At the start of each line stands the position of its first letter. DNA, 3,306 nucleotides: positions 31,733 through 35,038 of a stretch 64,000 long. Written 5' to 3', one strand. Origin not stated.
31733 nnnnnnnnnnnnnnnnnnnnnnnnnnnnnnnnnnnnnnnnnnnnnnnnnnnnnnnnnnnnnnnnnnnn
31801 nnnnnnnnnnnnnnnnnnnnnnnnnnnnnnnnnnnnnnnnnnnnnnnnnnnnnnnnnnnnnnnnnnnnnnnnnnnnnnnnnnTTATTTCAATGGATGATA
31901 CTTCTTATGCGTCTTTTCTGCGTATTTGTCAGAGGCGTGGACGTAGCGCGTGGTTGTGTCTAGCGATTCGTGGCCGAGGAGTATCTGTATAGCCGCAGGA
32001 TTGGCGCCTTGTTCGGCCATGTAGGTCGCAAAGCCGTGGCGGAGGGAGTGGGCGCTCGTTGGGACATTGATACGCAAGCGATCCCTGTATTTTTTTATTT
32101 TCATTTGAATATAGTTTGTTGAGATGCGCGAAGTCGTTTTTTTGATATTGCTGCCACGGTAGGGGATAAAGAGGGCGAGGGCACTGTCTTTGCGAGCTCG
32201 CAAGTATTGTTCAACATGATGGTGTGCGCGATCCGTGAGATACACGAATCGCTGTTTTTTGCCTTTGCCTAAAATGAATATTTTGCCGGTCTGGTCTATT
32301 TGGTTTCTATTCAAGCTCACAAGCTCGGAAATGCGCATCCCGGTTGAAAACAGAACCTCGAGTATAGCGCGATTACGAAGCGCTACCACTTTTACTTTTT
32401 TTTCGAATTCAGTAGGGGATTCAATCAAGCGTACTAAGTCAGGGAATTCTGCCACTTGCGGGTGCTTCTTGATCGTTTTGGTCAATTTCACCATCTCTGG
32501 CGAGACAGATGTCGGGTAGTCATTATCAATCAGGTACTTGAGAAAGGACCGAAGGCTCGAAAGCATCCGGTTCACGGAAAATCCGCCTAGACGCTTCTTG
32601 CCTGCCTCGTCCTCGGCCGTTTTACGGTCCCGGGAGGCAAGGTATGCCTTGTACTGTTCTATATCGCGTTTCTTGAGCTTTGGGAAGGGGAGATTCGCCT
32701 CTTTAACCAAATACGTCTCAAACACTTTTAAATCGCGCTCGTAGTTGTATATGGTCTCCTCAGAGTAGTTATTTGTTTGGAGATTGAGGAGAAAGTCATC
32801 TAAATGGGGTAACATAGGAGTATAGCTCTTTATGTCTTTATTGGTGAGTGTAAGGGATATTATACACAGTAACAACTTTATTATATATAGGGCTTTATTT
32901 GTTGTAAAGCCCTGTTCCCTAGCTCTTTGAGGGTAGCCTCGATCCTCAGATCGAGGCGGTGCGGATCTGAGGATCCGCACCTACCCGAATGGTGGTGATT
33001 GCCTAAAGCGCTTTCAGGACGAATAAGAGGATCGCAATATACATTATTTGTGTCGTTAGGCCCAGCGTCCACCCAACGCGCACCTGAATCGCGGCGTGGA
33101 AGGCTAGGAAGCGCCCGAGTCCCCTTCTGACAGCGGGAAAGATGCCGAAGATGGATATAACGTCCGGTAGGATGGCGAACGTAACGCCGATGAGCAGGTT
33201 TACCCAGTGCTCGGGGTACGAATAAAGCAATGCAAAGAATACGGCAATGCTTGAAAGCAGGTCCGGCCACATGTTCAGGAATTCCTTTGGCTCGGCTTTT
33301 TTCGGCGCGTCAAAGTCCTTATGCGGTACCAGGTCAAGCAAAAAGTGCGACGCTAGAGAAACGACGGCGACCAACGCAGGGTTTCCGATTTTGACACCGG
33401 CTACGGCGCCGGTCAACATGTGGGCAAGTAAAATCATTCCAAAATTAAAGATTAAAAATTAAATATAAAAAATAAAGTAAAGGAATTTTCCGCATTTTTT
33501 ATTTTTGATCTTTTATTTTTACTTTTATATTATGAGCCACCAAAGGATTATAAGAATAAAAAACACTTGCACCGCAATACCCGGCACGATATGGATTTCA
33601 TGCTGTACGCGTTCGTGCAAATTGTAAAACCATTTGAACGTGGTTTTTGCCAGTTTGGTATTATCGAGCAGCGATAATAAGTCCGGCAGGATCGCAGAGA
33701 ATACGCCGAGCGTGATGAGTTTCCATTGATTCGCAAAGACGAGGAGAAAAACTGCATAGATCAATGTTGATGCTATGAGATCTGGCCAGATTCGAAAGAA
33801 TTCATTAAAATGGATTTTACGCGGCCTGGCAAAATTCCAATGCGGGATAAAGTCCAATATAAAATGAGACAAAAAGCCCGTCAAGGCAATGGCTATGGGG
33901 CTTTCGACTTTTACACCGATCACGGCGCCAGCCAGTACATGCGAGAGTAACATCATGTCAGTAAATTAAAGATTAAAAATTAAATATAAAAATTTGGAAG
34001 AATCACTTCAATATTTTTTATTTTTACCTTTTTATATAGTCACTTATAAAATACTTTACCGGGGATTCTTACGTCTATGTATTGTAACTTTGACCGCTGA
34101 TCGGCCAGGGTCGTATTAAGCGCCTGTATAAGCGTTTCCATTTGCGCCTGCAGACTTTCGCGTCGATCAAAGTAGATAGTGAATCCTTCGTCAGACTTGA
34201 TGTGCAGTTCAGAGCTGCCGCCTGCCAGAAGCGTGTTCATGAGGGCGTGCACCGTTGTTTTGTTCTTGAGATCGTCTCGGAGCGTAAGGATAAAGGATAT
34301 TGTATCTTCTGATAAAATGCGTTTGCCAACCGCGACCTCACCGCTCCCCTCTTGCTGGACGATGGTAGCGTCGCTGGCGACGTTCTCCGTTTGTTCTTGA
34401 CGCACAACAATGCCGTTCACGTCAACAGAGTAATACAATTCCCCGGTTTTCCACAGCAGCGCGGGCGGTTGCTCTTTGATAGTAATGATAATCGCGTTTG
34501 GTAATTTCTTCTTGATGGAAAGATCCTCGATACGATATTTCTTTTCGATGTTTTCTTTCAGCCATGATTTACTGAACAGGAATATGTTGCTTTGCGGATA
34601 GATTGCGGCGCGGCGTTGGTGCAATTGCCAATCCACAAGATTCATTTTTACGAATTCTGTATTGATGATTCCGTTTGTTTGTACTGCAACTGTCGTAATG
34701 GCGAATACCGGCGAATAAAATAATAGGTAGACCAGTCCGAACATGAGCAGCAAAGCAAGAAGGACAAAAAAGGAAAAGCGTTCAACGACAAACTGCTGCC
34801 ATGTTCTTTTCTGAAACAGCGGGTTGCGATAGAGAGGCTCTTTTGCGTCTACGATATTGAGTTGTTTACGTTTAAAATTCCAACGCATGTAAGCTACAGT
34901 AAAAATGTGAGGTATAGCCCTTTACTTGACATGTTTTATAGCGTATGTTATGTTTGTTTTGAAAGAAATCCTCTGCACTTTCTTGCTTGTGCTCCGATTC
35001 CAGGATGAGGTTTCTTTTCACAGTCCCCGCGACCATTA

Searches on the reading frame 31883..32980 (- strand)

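Call 61: search_protein_families(library=pfam, proteins=[window:31883-32980:-], max_evalue=0.001)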
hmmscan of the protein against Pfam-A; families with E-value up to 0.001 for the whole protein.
window:31883-32980:- (365 aa): 4 families
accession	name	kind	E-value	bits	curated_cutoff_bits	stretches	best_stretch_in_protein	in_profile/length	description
PF00589.27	Phage_integrase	-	5e-32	111.5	27.1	1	197-351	18-170/172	Phage integrase family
PF02899.23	Phage_int_SAM_1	-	4.5e-11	43.3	22.3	1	60-152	1-81/83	Phage integrase, N-terminal SAM-like domain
PF13102.12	Phage_int_SAM_5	-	4.1e-06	27.5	22.3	1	68-155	14-87/98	Phage integrase SAM-like domain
PF13495.12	Phage_int_SAM_4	-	1.6e-05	25.7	27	1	60-156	2-84/85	Phage integrase, N-terminal SAM-like domain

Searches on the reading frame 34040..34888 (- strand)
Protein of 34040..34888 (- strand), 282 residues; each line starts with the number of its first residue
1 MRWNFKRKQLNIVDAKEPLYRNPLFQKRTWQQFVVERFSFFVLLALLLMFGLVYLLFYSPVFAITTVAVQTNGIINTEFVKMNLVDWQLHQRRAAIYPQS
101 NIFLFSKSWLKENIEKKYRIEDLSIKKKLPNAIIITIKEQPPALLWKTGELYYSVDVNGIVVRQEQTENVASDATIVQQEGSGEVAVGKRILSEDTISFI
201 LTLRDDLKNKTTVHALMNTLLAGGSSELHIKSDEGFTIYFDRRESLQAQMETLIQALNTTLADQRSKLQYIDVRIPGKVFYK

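Call 13: find_encoding_contigs(protein=window:34040-34888:-, flank=6000, max_places=10)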
Protein window:34040-34888:- (282 aa): no gene with exactly this product is on record in the collection.

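Call 15: find_homologous_proteins(query=window:34040-34888:-, max_evalue=0.00001)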
Query window:34040-34888:- (282 aa): 5 proteins with E <= 0.00001 among 1362 candidates.
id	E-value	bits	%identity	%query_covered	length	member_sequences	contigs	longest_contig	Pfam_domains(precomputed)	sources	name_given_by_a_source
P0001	1.1e-180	617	100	100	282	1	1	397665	PF08478.16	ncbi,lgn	-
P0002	3.2e-52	196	33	98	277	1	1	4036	-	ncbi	-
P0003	1.9e-40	157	31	97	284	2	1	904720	PF08478.16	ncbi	ncbi:MAG: FtsQ-type POTRA domain-containing protein [Patescibacteria group bacterium]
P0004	5.5e-22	96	29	80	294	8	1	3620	PF03799.21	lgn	-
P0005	3.8e-21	94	28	93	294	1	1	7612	-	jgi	jgi:cell division septal protein FtsQ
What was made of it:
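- Tried and rejected: FtsQ has only 5 homologs, at 33% identity or less (call 15).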

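Call 16: find_encoding_contigs(protein=P0001, flank=10000, max_places=6)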
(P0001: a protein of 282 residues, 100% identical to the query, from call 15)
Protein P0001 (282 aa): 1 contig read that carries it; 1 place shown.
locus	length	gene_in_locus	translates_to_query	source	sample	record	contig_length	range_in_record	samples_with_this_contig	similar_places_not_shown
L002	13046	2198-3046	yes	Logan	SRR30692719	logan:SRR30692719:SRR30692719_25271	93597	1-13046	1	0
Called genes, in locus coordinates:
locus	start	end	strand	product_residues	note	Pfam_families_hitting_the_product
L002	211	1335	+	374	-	PF01168:Ala_racemase_N, PF00842:Ala_racemase_C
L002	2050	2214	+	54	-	-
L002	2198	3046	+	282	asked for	PF08478:POTRA_1 (weak)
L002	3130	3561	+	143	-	-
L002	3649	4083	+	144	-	-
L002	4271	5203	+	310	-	PF02899:Phage_int_SAM_1, PF13495:Phage_int_SAM_4 (weak), PF00589:Phage_integrase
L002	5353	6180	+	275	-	-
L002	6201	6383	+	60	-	-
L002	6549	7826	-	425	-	PF01551:Peptidase_M23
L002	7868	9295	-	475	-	PF00749:tRNA-synt_1c, PF19269:Anticodon_2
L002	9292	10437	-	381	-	PF03222:Trp_Tyr_perm, PF13520:AA_permease_2 (weak)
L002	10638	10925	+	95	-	PF00216:Bac_DNA_binding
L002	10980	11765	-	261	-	PF04234:CopC, PF13473:Cupredoxin_1 (weak), PF00127:Copper-bind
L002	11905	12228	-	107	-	PF03091:CutA1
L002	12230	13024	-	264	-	-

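Call 17: find_encoding_contigs(protein=P0003, flank=10000, max_places=6)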
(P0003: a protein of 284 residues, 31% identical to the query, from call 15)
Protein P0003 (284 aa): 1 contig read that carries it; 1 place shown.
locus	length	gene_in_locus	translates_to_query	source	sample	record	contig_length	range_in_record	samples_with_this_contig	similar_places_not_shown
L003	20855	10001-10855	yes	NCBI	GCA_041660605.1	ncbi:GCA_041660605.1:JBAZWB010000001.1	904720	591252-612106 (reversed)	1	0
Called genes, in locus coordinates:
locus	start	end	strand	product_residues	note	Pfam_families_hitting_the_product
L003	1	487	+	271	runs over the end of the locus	PF04085:MreC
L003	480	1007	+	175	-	-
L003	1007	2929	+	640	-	PF03717:PBP_dimer, PF00905:Transpeptidase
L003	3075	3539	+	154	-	PF03449:GreA_GreB_N, PF01272:GreA_GreB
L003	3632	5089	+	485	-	PF01336:tRNA_anti-codon, PF00152:tRNA-synt_2, PF01409:tRNA-synt_2d (weak)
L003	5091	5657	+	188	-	PF01966:HD (weak)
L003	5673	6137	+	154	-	PF02308:MgtC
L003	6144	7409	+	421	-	PF02403:Seryl_tRNA_N, PF00587:tRNA-synt_2b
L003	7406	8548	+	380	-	PF01168:Ala_racemase_N, PF00842:Ala_racemase_C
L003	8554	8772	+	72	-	-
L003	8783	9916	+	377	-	PF01820:Dala_Dala_lig_N, PF02786:CPSase_L_D2, PF02222:ATP-grasp (weak), PF07478:Dala_Dala_lig_C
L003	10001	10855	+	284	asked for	PF08478:POTRA_1 (faint)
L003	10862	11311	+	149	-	-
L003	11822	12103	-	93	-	PF00216:Bac_DNA_binding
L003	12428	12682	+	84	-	PF14242:DUF4342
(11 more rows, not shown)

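Call 18: find_encoding_contigs(protein=P0002, flank=10000, max_places=6)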
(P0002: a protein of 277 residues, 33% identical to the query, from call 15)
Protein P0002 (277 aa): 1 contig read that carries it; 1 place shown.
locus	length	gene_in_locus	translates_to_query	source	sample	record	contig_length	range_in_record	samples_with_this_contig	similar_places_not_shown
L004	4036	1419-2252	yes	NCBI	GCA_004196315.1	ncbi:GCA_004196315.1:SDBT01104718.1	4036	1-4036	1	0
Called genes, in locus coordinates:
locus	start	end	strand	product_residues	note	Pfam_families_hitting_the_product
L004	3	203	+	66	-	?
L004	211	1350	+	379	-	PF01820:Dala_Dala_lig_N, PF02222:ATP-grasp, PF02786:CPSase_L_D2, PF07478:Dala_Dala_lig_C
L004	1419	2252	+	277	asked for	-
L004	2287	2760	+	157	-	-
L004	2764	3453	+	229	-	PF12705:PDDEXK_1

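Call 61: search_protein_families(library=pfam, proteins=[window:34040-34888:-], max_evalue=0.001)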
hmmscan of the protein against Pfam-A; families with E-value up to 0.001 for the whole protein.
window:34040-34888:- (282 aa): 2 families
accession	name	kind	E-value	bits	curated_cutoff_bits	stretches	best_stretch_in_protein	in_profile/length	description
PF08478.15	POTRA_1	-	1e-06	29.4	23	1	93-140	22-69/69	POTRA domain, FtsQ-type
PF03799.20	FtsQ_DivIB_C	-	0.00019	22.7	21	1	145-274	2-114/114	Cell division protein FtsQ/DivIB, C-terminal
